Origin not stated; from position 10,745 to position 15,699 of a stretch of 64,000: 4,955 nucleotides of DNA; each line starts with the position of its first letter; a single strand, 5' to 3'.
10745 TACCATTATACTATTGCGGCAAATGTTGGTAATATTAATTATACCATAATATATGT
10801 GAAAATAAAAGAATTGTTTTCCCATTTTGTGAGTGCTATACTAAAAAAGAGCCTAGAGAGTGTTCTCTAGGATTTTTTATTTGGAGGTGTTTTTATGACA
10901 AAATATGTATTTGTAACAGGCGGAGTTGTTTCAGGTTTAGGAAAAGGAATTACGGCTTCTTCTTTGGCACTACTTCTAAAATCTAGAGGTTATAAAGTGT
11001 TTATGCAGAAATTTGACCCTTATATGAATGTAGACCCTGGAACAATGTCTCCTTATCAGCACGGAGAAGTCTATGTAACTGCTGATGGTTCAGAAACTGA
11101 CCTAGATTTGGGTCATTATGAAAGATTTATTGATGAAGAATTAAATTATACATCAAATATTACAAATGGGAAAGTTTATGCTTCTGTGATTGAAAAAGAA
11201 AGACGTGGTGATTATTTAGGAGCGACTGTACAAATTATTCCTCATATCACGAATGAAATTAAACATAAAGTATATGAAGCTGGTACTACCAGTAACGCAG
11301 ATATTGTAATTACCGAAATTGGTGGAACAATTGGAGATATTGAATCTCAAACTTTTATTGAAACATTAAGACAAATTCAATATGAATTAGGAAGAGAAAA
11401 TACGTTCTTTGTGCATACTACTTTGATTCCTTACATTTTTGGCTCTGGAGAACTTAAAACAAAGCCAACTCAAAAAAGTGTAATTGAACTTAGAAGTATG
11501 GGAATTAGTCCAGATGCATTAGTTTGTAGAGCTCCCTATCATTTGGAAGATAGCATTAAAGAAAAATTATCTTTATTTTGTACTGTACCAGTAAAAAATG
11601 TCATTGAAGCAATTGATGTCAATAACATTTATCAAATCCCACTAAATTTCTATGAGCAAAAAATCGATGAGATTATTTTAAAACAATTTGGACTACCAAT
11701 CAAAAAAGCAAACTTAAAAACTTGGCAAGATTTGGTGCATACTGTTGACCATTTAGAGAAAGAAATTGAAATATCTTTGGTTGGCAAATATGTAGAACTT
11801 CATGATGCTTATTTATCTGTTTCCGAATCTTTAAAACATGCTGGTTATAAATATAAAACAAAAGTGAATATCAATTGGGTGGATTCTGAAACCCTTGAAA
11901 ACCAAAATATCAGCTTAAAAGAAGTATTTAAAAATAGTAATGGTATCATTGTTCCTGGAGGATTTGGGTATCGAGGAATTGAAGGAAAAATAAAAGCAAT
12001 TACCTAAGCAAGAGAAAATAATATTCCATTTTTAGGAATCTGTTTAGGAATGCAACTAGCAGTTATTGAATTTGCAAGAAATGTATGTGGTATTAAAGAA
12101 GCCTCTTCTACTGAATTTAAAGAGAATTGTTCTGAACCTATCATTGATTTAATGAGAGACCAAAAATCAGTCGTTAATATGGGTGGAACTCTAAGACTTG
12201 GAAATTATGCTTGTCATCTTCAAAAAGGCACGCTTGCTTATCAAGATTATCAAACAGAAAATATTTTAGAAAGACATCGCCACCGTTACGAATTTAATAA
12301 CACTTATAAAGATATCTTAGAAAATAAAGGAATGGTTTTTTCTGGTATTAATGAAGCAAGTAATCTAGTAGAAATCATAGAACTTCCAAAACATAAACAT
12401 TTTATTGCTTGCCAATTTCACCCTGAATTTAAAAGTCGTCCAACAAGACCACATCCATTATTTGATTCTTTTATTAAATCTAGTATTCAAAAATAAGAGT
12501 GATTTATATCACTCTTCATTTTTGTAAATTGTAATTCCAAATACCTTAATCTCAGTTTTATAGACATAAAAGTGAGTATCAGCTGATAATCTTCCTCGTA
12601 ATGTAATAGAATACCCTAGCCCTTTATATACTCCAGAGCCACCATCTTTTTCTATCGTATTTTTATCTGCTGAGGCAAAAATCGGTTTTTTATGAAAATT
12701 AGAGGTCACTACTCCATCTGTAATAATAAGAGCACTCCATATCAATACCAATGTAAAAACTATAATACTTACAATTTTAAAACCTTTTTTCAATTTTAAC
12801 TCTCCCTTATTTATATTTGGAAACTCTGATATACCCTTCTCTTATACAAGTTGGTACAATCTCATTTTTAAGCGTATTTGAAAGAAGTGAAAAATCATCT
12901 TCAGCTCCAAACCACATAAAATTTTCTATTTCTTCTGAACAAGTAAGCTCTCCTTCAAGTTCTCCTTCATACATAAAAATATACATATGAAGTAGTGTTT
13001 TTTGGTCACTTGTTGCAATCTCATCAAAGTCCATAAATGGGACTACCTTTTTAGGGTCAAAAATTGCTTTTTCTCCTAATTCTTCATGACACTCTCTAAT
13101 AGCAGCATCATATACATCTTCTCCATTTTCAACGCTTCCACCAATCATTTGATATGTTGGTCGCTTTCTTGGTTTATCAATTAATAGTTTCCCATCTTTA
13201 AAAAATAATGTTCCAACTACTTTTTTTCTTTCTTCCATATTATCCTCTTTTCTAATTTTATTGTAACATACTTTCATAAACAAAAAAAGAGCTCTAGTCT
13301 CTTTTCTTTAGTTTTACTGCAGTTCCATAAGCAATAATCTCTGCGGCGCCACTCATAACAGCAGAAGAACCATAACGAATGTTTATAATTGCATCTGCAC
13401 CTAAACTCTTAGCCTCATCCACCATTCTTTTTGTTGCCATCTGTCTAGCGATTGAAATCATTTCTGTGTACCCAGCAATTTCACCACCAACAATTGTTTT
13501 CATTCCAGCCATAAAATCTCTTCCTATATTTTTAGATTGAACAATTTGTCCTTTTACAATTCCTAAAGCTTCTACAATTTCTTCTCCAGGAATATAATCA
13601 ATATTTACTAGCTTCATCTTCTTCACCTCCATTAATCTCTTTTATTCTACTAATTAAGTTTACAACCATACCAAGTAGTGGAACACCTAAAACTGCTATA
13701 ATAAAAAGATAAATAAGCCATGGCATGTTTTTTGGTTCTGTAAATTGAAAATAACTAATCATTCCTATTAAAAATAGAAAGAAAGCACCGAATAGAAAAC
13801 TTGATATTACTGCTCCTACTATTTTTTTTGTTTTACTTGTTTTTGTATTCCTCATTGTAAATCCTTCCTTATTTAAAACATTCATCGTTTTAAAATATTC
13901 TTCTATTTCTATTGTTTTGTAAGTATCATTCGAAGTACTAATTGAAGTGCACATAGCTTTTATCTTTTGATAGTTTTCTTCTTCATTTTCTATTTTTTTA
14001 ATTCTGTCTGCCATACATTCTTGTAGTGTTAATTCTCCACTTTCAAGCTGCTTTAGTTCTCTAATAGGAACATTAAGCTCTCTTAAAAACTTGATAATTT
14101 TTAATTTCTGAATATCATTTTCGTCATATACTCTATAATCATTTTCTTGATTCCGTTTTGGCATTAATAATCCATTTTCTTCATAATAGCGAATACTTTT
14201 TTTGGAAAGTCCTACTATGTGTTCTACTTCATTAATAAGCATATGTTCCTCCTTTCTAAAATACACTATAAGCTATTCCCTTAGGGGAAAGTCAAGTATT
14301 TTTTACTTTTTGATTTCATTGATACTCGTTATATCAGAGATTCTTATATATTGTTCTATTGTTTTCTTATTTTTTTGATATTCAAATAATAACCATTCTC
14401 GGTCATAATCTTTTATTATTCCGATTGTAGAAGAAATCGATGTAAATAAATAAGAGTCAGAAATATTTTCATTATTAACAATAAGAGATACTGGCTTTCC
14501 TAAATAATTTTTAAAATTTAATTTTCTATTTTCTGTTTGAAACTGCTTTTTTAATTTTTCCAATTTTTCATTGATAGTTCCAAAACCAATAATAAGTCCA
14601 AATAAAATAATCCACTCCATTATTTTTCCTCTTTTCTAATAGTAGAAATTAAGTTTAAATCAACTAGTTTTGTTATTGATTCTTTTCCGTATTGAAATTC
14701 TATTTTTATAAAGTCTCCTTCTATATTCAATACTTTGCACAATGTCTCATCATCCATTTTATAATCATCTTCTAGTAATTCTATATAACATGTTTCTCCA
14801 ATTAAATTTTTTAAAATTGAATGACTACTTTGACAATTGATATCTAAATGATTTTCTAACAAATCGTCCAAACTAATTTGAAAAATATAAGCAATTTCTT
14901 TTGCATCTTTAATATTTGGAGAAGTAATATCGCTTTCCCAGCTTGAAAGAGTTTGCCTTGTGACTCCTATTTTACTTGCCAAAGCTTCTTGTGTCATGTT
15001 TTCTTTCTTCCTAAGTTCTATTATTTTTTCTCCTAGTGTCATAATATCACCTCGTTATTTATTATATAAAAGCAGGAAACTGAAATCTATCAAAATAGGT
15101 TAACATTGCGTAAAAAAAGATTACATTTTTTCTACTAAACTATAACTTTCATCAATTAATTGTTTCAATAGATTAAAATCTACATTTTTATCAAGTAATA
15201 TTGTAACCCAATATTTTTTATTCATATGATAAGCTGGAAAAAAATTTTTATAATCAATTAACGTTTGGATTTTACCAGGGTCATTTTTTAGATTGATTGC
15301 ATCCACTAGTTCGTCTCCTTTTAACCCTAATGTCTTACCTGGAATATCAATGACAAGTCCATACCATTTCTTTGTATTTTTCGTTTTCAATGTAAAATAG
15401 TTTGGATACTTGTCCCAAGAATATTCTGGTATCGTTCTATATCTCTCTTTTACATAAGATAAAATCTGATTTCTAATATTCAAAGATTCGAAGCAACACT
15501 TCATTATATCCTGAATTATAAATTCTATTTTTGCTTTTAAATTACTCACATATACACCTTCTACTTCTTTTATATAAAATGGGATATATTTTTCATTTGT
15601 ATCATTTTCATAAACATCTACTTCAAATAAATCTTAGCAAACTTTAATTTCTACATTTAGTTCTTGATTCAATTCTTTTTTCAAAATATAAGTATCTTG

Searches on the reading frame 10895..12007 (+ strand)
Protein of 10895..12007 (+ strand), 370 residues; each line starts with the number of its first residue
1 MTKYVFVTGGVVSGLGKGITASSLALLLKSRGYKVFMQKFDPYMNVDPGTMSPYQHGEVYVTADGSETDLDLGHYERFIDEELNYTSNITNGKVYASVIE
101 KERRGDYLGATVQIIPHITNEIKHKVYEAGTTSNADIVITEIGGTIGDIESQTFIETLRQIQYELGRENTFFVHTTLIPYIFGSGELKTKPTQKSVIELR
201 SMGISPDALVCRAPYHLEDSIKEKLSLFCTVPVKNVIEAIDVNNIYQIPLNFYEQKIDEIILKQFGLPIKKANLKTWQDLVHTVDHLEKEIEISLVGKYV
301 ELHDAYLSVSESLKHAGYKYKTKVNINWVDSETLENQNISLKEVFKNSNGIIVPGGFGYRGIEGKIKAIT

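Call 58: search_protein_families(library=pfam, proteins=[window:10895-12007:+], max_evalue=0.0001)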
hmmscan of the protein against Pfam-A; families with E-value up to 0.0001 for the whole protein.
window:10895-12007:+ (370 aa): 2 families
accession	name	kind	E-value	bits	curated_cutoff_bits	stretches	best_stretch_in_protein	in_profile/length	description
PF06418.20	CTP_synth_N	-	4.7e-124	413.4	26.1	1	3-267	1-265/265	CTP synthase N-terminus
PF00117.34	GATase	-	5.2e-08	33.2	22.8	1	302-369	2-65/190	Glutamine amidotransferase class-I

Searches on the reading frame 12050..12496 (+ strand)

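Call 57: search_protein_families(library=pfam, proteins=[window:12050-12496:+], max_evalue=0.01)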
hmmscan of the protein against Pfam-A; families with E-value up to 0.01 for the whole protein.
window:12050-12496:+ (148 aa): 1 family
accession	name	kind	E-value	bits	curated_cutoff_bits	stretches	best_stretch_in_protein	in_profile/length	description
PF00117.34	GATase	-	2.3e-18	67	22.8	1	1-143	82-189/190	Glutamine amidotransferase class-I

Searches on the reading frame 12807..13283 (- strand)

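Call 57: search_protein_families(library=pfam, proteins=[window:12807-13283:-], max_evalue=0.01)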
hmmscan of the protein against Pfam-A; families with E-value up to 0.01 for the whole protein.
window:12807-13283:- (158 aa): 1 family
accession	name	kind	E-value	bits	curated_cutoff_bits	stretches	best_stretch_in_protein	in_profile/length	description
PF00293.34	NUDIX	-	1.1e-13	51.8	21.1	1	21-129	4-117/134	NUDIX domain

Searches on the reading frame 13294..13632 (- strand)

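Call 57: search_protein_families(library=pfam, proteins=[window:13294-13632:-], max_evalue=0.01)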
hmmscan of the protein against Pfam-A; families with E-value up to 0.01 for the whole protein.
window:13294-13632:- (112 aa): 2 families
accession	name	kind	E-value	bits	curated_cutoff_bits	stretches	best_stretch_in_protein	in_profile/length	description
PF01906.23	YbjQ_1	-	3.9e-36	124.2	23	1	6-108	1-103/103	Putative heavy-metal-binding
PF23025.1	YbjQ_2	-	0.0073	17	29.1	0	64-109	59-102/103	C2 domain-containing protein 5, YbjQ-like domain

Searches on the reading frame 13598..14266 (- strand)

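Call 57: search_protein_families(library=pfam, proteins=[window:13598-14266:-], max_evalue=0.01)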
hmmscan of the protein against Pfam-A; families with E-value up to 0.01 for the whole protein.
window:13598-14266:- (222 aa): 4 families
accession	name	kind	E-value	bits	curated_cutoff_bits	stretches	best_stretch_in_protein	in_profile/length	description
PF13411.12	MerR_1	-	3e-17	62.9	21.6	1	10-76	2-67/69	MerR HTH family regulatory protein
PF00376.29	MerR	-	4.3e-08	33.3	28.2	1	11-47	2-38/38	MerR family regulatory protein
PF03706.18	LPG_synthase_TM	-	0.0039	17.1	33.4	1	145-208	105-171/302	Lysylphosphatidylglycerol synthase TM region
PF02687.27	FtsX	-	0.0086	16.6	25.5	0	151-208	57-113/120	FtsX-like permease C-terminal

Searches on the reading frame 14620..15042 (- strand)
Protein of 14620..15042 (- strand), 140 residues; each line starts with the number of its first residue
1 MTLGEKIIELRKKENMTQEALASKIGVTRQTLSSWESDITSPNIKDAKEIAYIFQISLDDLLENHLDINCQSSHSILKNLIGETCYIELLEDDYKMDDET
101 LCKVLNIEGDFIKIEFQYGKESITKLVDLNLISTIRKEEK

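Call 59: search_protein_families(library=pfam, proteins=[window:14620-15042:-], max_evalue=0.001)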
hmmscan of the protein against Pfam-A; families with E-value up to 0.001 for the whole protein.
window:14620-15042:- (140 aa): 5 families
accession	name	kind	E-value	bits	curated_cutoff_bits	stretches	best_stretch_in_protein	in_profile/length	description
PF01381.28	HTH_3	-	3.2e-16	59.5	23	1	7-61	1-55/55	Helix-turn-helix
PF12844.13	HTH_19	-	2.5e-10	40.5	30.2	1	4-63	1-60/64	Helix-turn-helix domain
PF13443.12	HTH_26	-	7.9e-08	32.9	22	1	6-63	1-59/63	Cro/C1-type HTH DNA-binding domain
PF13560.12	HTH_31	-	1.3e-05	25.8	27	1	3-57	2-57/64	Helix-turn-helix domain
PF04545.22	Sigma70_r4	-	0.00095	19.1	24.1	0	6-37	11-42/50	Sigma-70, region 4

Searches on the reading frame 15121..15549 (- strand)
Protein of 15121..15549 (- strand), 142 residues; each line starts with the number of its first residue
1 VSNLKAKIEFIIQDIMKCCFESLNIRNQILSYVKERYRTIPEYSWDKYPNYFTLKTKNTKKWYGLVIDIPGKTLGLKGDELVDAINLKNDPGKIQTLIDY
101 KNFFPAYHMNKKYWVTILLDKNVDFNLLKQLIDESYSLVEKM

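Call 59: search_protein_families(library=pfam, proteins=[window:15121-15549:-], max_evalue=0.001)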
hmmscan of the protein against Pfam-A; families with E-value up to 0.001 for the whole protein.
window:15121-15549:- (142 aa): 1 family
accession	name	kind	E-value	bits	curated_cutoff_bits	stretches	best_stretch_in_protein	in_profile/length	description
PF04237.18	YjbR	-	5.3e-17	62.7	30.1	1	39-138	6-88/88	YjbR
